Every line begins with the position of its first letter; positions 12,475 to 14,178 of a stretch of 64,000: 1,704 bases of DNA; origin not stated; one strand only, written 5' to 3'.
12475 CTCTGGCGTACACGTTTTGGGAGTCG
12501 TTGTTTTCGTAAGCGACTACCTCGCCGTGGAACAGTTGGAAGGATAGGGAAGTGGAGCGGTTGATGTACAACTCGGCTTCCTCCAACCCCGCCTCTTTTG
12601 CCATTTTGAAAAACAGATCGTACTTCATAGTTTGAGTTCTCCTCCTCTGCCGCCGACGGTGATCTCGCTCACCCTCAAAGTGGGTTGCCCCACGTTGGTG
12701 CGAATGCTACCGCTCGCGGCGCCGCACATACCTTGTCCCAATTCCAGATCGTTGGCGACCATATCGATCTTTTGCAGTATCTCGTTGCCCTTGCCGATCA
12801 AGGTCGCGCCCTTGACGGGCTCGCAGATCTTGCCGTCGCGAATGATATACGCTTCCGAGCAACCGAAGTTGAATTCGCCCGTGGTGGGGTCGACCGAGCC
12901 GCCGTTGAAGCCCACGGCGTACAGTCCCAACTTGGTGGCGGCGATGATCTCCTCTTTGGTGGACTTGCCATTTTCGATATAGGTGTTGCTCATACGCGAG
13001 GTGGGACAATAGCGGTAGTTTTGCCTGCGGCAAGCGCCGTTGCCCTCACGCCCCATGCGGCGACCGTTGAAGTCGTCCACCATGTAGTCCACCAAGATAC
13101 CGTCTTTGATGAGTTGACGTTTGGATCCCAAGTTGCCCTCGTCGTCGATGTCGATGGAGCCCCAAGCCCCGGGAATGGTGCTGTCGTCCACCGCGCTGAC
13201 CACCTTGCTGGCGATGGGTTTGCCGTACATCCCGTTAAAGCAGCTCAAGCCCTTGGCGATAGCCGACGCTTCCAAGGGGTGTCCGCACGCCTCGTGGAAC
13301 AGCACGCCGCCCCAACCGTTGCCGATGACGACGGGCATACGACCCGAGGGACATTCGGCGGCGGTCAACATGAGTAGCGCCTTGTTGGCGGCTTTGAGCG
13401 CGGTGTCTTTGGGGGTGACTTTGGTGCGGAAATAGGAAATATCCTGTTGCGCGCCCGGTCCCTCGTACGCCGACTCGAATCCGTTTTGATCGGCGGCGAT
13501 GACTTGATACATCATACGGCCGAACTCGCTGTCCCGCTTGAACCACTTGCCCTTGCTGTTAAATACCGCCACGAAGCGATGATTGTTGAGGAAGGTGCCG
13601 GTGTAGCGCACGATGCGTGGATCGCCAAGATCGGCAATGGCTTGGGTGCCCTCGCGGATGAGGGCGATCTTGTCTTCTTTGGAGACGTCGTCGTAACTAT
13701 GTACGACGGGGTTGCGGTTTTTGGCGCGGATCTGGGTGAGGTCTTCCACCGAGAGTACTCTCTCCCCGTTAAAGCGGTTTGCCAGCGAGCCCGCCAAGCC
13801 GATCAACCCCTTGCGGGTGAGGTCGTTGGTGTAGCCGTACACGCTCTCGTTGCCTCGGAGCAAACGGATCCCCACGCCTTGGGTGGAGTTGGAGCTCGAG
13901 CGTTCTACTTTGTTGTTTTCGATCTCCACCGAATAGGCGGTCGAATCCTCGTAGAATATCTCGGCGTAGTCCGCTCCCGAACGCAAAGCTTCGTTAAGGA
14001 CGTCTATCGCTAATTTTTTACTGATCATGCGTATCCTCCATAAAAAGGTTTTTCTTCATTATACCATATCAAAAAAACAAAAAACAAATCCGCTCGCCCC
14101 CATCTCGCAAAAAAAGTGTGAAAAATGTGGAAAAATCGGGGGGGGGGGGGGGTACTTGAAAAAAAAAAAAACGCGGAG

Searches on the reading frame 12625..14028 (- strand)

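Call 65: search_protein_families(library=pfam, proteins=[window:12625-14028:-], max_evalue=0.00001)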
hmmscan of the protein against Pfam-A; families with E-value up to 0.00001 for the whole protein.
window:12625-14028:- (467 aa): 3 families
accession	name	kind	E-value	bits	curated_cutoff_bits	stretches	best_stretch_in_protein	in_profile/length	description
PF19289.4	PmbA_TldD_3rd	-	2.8e-61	206.9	22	1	228-460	1-220/220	PmbA/TldA metallopeptidase C-terminal domain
PF01523.21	PmbA_TldD_1st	-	5.3e-14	52.6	20.9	1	22-76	1-55/65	PmbA/TldA metallopeptidase domain 1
PF19290.4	PmbA_TldD_2nd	-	2.4e-11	44.5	20.9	1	112-221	3-109/109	PmbA/TldA metallopeptidase central domain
